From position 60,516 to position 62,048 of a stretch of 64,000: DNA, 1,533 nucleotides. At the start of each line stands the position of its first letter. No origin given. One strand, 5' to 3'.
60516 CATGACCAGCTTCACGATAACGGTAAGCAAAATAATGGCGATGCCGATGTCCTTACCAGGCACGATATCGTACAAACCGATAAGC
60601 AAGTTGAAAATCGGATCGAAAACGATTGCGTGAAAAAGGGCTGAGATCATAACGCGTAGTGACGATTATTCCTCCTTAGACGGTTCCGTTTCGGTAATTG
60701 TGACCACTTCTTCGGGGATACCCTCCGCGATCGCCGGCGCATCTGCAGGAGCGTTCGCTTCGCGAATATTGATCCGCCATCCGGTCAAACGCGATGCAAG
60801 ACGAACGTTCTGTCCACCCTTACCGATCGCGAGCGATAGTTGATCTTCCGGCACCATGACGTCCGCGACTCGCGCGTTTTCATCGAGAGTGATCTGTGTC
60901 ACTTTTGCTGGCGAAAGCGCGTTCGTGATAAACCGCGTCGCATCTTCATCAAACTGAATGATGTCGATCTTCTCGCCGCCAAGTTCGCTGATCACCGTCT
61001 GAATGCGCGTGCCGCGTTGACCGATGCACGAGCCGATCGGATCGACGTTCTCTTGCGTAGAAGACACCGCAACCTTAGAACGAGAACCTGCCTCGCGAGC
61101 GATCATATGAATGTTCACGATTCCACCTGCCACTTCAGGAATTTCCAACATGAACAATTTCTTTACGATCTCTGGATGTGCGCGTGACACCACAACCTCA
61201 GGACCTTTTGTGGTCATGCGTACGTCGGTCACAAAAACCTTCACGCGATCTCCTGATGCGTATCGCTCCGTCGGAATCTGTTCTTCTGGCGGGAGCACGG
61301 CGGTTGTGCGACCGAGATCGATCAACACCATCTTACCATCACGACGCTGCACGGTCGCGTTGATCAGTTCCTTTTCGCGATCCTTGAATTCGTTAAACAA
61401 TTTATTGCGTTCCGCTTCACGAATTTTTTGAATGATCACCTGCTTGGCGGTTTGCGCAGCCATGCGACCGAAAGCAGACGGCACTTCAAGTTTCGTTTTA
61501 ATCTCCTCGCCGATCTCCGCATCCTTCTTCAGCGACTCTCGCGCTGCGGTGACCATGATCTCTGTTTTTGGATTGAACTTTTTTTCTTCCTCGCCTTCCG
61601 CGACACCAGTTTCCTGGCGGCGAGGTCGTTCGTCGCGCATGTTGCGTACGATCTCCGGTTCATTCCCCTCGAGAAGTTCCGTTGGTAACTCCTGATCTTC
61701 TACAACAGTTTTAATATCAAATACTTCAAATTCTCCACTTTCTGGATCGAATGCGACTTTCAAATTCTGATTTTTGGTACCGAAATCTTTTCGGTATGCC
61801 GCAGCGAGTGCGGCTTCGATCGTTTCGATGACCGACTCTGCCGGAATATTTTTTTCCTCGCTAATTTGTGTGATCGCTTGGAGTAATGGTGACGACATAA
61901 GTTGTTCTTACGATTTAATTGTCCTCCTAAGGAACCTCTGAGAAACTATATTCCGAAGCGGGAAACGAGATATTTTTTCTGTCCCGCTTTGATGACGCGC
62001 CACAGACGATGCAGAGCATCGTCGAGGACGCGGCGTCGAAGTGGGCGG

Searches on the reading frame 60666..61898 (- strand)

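Call 15: search_protein_families(library=pfam, proteins=[window:60666-61898:-], max_evalue=0.00001)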
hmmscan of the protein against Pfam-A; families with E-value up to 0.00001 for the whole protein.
window:60666-61898:- (410 aa): 3 families
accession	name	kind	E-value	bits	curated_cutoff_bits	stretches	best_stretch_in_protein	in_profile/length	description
PF08529.16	NusA_N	-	3.5e-35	121.2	23.8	1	5-165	2-119/119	NusA N-terminal domain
PF13184.12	KH_5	-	5.1e-28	97.5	27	1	270-337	1-68/69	NusA-like KH domain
PF00013.35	KH_1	-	1e-06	28.8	21.5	0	347-404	4-53/66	KH domain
